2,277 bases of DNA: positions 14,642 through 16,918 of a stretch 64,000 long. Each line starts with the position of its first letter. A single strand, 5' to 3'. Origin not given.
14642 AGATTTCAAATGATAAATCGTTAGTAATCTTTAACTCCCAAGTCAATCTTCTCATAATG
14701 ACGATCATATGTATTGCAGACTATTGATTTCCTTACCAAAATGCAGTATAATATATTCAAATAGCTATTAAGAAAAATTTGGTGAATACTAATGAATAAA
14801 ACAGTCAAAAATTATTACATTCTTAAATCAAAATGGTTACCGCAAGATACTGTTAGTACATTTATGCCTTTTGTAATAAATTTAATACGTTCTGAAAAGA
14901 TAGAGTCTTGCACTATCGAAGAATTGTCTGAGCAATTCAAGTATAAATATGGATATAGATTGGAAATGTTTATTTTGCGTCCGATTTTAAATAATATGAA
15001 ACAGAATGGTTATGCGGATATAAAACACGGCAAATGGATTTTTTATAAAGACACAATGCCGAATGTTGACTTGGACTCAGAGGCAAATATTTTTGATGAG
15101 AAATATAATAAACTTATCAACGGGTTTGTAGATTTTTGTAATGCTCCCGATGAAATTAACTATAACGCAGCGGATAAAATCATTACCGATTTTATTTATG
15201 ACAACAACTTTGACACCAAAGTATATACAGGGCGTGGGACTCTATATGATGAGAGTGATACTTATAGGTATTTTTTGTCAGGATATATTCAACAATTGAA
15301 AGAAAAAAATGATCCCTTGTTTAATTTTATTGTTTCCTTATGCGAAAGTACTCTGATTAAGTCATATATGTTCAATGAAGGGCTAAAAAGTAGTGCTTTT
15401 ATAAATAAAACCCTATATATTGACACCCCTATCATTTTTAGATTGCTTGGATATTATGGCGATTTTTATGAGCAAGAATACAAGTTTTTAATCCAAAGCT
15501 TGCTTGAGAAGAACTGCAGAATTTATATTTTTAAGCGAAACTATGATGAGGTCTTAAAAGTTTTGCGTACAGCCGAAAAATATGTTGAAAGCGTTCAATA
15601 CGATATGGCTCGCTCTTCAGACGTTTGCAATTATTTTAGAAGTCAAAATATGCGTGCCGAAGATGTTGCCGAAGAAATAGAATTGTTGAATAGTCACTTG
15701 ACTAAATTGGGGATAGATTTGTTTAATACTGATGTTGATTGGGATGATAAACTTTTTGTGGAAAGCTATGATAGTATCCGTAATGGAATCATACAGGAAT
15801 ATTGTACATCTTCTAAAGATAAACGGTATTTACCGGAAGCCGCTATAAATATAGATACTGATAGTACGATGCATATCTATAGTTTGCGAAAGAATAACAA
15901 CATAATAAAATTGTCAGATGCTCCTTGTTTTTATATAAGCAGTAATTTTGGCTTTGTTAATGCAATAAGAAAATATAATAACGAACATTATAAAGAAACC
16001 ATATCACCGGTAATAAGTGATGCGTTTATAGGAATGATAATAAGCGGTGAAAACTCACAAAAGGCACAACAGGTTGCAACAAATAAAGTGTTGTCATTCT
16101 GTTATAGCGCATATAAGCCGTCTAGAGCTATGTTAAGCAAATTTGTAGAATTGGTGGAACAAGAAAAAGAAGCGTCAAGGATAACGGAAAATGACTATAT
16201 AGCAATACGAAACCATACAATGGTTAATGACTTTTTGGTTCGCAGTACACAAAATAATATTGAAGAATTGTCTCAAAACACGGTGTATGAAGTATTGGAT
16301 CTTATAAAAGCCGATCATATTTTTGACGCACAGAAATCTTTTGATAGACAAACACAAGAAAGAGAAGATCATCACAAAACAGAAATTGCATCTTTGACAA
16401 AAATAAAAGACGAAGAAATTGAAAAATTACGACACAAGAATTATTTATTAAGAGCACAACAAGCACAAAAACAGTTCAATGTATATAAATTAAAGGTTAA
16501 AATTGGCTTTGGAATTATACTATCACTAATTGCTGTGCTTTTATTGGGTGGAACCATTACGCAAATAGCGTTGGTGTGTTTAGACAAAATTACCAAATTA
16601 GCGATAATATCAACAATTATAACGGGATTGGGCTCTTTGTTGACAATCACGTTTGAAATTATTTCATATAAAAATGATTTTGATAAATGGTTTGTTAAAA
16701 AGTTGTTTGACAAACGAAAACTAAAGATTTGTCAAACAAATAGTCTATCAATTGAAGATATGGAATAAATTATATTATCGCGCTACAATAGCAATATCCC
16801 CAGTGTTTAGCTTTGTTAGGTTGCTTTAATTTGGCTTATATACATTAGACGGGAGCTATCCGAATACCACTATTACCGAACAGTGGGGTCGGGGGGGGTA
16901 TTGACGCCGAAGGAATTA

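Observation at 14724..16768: Stand-alone 658-aa membrane-anchored protein: top candidate for an undescribed single-gene defence/Abi-like effector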

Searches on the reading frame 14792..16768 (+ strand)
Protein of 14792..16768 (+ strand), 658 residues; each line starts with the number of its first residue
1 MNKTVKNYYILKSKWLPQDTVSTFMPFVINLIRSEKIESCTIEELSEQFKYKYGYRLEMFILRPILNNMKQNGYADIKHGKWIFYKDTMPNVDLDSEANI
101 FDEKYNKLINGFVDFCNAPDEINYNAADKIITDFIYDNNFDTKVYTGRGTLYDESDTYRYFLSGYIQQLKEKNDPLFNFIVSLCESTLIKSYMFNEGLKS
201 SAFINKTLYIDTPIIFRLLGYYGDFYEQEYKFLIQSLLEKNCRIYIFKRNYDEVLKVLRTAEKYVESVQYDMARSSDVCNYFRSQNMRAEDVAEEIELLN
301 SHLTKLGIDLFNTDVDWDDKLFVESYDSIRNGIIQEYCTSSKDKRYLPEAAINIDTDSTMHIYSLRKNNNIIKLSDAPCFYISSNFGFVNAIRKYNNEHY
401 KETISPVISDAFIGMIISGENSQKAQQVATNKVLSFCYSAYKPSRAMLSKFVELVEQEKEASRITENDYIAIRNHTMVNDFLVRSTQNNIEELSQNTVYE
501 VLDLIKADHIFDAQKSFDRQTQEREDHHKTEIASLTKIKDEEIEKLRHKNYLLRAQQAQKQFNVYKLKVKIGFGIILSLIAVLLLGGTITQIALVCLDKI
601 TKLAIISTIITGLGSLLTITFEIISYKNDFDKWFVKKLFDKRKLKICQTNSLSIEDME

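Call 4: search_protein_families(library=pfam, proteins=[window:14792-16768:+], max_evalue=0.1)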
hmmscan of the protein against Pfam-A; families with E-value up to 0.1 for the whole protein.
window:14792-16768:+ (658 aa): 2 families
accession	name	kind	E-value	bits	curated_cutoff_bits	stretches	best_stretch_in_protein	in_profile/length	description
PF04494.20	TFIID_NTD2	-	0.039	14.6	22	1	498-542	38-82/133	WD40 associated region in TFIID subunit, NTD2 domain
PF20990.2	DUF2207_C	-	0.088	12.9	33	0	484-620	61-184/247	Predicted membrane protein (DUF2207) C-terminal domain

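Call 5: search_protein_families(library=padloc, proteins=[window:14792-16768:+], max_evalue=0.1)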
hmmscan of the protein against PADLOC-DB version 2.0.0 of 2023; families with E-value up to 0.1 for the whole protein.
window:14792-16768:+ (658 aa): 0 families

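Call 6: search_protein_families(library=ncbifam, proteins=[window:14792-16768:+], max_evalue=0.1)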
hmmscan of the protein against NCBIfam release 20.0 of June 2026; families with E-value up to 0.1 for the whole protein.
window:14792-16768:+ (658 aa): 0 families

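Call 7: search_protein_families(library=phrogs, proteins=[window:14792-16768:+], max_evalue=0.1)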
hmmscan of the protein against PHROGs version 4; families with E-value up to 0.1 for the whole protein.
window:14792-16768:+ (658 aa): 0 families

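Call 8: find_homologous_proteins(query=window:14792-16768:+)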
Query window:14792-16768:+ (658 aa): 21 proteins with E <= 0.001 among 6891 candidates.
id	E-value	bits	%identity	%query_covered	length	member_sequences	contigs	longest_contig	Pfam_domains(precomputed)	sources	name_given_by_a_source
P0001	0.0e+0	1333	91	100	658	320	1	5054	-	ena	-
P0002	0.0e+0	1268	86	100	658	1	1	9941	-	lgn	-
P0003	0.0e+0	1262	85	100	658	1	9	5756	-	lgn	-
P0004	0.0e+0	1222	83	100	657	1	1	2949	-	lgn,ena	-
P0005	0.0e+0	1167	78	100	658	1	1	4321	-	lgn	-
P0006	0.0e+0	1161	77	100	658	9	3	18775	-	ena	-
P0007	0.0e+0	1138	76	100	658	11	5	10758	-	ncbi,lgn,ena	-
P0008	0.0e+0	1125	75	100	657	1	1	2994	-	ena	-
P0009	0.0e+0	1054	71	100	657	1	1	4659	-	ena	-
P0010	2.0e-287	973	66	100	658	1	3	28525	-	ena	-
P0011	5.9e-283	958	65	100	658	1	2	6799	-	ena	-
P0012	5.8e-254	863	84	71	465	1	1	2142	-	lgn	-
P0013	4.9e-252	856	88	67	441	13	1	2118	-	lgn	-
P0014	1.2e-248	845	93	35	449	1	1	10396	-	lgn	-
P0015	6.4e-220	750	53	98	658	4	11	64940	-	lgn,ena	-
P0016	4.8e-218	744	53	98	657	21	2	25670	-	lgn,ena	-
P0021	2.6e-8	51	23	59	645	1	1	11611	-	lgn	-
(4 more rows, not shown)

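Call 12: search_solved_structures(query=A1, max_evalue=10, show_alignments=2)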
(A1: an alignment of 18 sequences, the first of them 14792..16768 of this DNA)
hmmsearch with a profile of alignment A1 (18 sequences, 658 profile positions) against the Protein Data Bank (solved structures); distinct sequences matched with E-value up to 10: 9.
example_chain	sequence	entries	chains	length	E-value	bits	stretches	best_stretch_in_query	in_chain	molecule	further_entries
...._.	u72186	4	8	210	0.0035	18.9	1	17-74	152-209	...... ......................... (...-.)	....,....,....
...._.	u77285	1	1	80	0.39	12.2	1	29-71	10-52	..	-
3zhm_A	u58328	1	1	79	0.4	12.1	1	29-71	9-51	CI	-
6tri_A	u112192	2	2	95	0.55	11.7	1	29-71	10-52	CI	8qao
7y62_A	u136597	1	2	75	0.65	11.5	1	256-299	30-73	Transcription factor EB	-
4omy_A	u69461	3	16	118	0.73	11.3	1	361-413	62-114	NolR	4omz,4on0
3zhi_A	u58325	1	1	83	0.94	10.9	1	29-70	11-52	CI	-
7ux2_P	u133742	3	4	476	1.8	10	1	256-306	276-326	Transcription factor EB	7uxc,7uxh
2maw_A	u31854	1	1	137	3.7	9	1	568-625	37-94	Neuronal acetylcholine receptor subunit alpha-7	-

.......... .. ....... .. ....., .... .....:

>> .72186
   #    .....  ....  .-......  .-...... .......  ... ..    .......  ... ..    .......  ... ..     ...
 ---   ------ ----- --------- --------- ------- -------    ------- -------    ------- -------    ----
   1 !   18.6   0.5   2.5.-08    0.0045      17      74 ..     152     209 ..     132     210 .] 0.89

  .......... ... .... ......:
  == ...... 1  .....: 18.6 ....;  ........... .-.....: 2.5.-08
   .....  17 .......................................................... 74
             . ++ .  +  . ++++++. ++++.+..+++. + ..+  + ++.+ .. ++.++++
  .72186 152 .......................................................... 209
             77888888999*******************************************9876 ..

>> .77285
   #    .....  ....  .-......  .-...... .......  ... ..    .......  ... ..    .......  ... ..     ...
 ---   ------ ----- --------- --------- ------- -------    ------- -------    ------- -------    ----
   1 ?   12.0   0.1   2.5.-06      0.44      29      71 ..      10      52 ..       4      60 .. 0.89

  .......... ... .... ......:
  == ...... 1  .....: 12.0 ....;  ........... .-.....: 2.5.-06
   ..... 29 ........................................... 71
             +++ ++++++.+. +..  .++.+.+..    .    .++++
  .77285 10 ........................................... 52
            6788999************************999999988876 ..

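Call 13: find_encoding_contigs(protein=P0015, flank=10000, max_places=4)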
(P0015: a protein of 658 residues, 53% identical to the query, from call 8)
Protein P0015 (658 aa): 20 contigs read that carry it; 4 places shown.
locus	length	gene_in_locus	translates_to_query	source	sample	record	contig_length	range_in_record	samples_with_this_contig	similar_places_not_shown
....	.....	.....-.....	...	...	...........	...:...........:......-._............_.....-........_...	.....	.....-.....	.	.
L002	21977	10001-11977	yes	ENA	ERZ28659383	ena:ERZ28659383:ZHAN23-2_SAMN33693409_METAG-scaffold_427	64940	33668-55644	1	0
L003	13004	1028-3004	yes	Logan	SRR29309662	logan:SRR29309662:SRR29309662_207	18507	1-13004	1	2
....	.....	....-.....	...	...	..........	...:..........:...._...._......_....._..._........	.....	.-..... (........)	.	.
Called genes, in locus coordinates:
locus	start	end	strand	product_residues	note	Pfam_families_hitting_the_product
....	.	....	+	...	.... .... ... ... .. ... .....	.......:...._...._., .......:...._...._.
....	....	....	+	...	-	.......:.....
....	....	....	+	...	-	-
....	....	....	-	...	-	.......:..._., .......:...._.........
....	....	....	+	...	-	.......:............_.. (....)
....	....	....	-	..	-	-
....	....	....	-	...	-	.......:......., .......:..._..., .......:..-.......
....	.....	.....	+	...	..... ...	-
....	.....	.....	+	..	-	-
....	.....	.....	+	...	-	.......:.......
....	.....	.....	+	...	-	-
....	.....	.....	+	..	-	-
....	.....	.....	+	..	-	-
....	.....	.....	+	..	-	-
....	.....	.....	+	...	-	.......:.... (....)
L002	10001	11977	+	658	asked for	-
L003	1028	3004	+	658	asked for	-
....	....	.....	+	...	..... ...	-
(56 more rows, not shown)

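Call 14: find_encoding_contigs(protein=P0010, flank=10000, max_places=3)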
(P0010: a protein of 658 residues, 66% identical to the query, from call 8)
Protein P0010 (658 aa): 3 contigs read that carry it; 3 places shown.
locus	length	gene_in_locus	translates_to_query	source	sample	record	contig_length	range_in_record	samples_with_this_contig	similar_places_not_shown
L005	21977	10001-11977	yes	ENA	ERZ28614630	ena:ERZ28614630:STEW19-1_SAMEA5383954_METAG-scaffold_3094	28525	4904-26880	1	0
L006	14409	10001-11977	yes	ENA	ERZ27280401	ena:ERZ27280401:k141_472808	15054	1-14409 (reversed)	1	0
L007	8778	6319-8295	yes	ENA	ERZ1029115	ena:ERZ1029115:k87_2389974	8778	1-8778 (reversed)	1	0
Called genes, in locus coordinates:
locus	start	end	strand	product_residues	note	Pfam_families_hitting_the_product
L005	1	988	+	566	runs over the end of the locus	PF13306:LRR_5, PF13855:LRR_8 (faint), PF13306:LRR_5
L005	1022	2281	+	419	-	PF20720:nSTAND3 (faint), PF00004:AAA, PF01434:Peptidase_M41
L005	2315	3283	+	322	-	-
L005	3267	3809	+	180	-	-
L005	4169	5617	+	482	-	PF02384:N6_Mtase, PF07669:Eco57I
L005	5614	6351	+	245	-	-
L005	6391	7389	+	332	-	PF13676:TIR_2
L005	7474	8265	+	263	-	PF14337:Abi_alpha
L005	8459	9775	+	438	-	PF13173:AAA_14, PF13635:DUF4143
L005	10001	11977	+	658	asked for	-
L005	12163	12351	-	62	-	-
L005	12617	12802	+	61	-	-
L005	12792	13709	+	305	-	PF23343:REP_ORF2-G2P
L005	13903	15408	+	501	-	PF00239:Resolvase, PF07508:Recombinase, PF13408:Zn_ribbon_recom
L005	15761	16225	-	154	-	PF12850:Metallophos_2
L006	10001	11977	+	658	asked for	-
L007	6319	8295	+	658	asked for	-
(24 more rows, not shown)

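Call 15: find_encoding_contigs(protein=P0016, flank=10000, max_places=3)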
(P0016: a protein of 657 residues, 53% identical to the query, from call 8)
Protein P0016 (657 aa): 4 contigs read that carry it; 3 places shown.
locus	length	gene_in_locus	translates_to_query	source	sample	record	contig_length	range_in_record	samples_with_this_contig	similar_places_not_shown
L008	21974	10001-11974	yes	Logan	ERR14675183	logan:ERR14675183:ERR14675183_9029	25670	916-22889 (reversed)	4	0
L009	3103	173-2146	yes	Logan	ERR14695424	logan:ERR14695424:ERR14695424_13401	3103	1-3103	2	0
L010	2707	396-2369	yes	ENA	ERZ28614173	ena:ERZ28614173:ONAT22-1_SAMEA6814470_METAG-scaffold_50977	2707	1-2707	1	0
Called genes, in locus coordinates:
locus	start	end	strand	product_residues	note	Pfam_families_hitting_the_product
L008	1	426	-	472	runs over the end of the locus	-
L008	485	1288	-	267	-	PF00702:Hydrolase, PF12710:HAD, PF13419:HAD_2, PF13242:Hydrolase_like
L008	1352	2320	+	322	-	PF05050:Methyltransf_21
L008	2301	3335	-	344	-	PF07733:DNA_pol3_alpha, PF17657:DNA_pol3_finger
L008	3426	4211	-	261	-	-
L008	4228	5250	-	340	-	PF13280:WYL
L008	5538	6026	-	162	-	-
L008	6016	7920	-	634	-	PF12706:Lactamase_B_2 (weak)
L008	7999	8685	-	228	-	-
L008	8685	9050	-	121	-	-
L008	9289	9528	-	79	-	-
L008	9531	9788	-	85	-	-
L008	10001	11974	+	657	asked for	-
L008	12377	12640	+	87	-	-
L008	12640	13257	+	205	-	PF00589:Phage_integrase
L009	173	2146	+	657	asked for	-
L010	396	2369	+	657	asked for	-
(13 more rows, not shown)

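Call 24: predict_structure(alignment_id=A1)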
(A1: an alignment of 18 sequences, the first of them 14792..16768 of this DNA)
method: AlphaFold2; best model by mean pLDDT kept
length: 658 residues; sequences in the alignment: 18
mean_pLDDT: 72.4   pTM: 0.51
mean pLDDT of the five models: 72.4, 72.0, 70.5, 69.7, 67.8
residues with pLDDT >= 90: 90; 70-90: 298; 50-70: 182; < 50: 88
segments of 3 or more residues with pLDDT < 50: 1-17, 118-136, 138-140, 144-164, 184-198, 434-441
pLDDT, mean of each block of 10 residues (from residue 1): 43 45 78 89 87 67 84 91 90 68 59 51 41 42 47 44 55 64 48 48 86 90 73 87 93 91 76 65 80 92 94 67 81 81 61 89 85 81 87 87 84 66 55 48 60 82 78 64 61 80 76 72 84 87 87 85 80 72 72 68 67 71 60 68 84 76
secondary structure, 60 per line:
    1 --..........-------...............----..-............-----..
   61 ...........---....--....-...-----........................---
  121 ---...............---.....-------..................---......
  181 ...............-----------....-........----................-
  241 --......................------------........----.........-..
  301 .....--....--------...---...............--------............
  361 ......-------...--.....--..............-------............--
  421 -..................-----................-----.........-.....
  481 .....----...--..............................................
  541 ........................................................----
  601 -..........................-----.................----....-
elements in order: H3-12 H20-34 H42-53 H59-71 E75-78 E81-84 H94-117 H124-138 H142-146 H154-171 H175-195 E207-210 H212-219 H224-239 E243-247 H248-264 H277-284 H289-297 H299-305 E308-311 H326-340 H349-366 E379-383 H386-399 E407-409 H410-418 H422-439 H445-460 H466-474 H476-485 H495-596 H602-627 H633-649 H654-657

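Call 27: search_protein_representatives(alignment_id=A1)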
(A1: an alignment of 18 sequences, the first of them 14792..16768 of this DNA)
Query: 18 sequences, 658 profile positions. Proteins with E-value up to 0.001 (for the whole library): 3280; up to 1e-10: 2434; up to 1e-30: 1152. The best 150 are listed.
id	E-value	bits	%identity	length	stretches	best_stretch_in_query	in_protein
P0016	2.4e-293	990.9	-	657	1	1-657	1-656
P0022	8.8e-193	658.7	-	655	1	1-646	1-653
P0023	6.4e-187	639.3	-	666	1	1-657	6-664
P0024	3.7e-185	633.5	-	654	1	4-658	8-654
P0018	2.8e-177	607.5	-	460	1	187-657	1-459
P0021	4.2e-173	593.6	-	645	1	1-644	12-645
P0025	4.8e-160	550.5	-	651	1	2-656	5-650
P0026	5.6e-147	507.3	-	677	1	1-649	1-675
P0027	2.0e-139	482.3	-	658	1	1-657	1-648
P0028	6.8e-132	457.5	-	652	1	1-657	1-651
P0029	4.1e-131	454.9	-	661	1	1-650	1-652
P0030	4.4e-130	451.5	-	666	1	1-657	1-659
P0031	2.6e-127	442.3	-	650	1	7-655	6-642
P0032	1.9e-125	436.2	-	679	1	7-657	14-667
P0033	5.8e-125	434.6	-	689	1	1-648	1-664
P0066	6.3e-76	272.6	-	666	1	17-638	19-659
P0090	1.6e-72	261.3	-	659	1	10-597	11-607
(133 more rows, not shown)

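Call 28: fold_search(model_id=the predicted structure, library=pdb)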
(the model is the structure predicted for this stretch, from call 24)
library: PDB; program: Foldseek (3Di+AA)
matches with E <= 10: 305; with E <= 0.001: 0
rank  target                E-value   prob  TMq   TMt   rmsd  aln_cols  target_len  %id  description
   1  8pha_D                1.9e-01  0.21  0.11  0.15  20.9       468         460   11  O(S)-methyltransferase from Pleurotus sapidus (released 2024-03-27)
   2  5thy_B                2.3e-01  0.30  0.11  0.17  22.0       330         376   10  Crystal structure of SeMet-Substituted CurJ carbon methyltransferase (released 2016-10-19)
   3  5thy_A                3.2e-01  0.21  0.11  0.16  22.2       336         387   11  Crystal structure of SeMet-Substituted CurJ carbon methyltransferase (released 2016-10-19)
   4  6d6y                  4.0e-01  0.30  0.12  0.14  20.8       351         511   10  AprA Methyltransferase 2 - GNAT didomain in complex with SAH (released 2018-05-09)
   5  7wdq_A                4.0e-01  0.28  0.10  0.17  18.2       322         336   11  DsyB in complex with SAM (released 2022-06-01)
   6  8tji_B                4.2e-01  0.38  0.11  0.20  20.3       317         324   12  SAM-dependent methyltransferase RedM, apo (released 2023-12-13)
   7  6njv                  5.0e-01  0.12  0.09  0.18  13.9       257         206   10  C-terminal region of the Xanthomonas campestris pv. campestris OLD protein phased with iodine (released 2019-08-07)
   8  1w8i                  5.2e-01  0.90  0.16  0.51   6.9       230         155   12  The Structure of gene product af1683 from Archaeoglobus fulgidus. (released 2004-11-16)
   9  8bii_H                6.4e-01  0.38  0.09  0.18  18.8       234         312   13  O-Methyltransferase Plu4895 (mutant H229N) in complex with SAH (released 2023-03-08)
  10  6njw                  6.4e-01  0.12  0.09  0.18  13.9       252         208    9  C-terminal region of the Xanthomonas campestris pv. campestris OLD protein phased with platinum (released 2019-08-07)
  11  2g7u_B                7.3e-01  1.00  0.08  0.20   2.3        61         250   21  2.3 A structure of putative catechol degradative operon regulator from Rhodococcus sp. RHA1 (released 2006-04-04)
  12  2co5_A                7.7e-01  0.97  0.09  0.54   6.0       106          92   12  F93 FROM STIV, a winged-helix DNA-binding protein (released 2006-05-31)
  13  2pex_A                7.7e-01  0.92  0.09  0.37  13.3       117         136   12  Structure of reduced C22S OhrR from Xanthamonas Campestris (released 2007-12-11)
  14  7clf_A                7.7e-01  0.28  0.10  0.18  20.0       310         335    9  PigF with SAH (released 2021-07-28)
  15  3mcz_A                7.7e-01  0.16  0.08  0.14  22.1       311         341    7  The Structure of an O-methyltransferase family protein from Burkholderia thailandensis. (released 2010-05-26)
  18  2g7u_C                8.8e-01  0.95  0.09  0.22   6.9        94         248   19  2.3 A structure of putative catechol degradative operon regulator from Rhodococcus sp. RHA1 (released 2006-04-04)
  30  2g7u_A                1.4e+00  0.91  0.08  0.20   6.4        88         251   19  2.3 A structure of putative catechol degradative operon regulator from Rhodococcus sp. RHA1 (released 2006-04-04)
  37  2co5_B                1.5e+00  0.85  0.09  0.52   5.7        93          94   12  F93 FROM STIV, a winged-helix DNA-binding protein (released 2006-05-31)
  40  6sbs_A                1.5e+00  0.80  0.09  0.47   4.8        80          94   15  YtrA from Sulfolobus acidocaldarius, a GntR-family transcription factor (released 2019-07-31)
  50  6sbs_B                2.1e+00  0.44  0.08  0.36  17.2       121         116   11  YtrA from Sulfolobus acidocaldarius, a GntR-family transcription factor (released 2019-07-31)
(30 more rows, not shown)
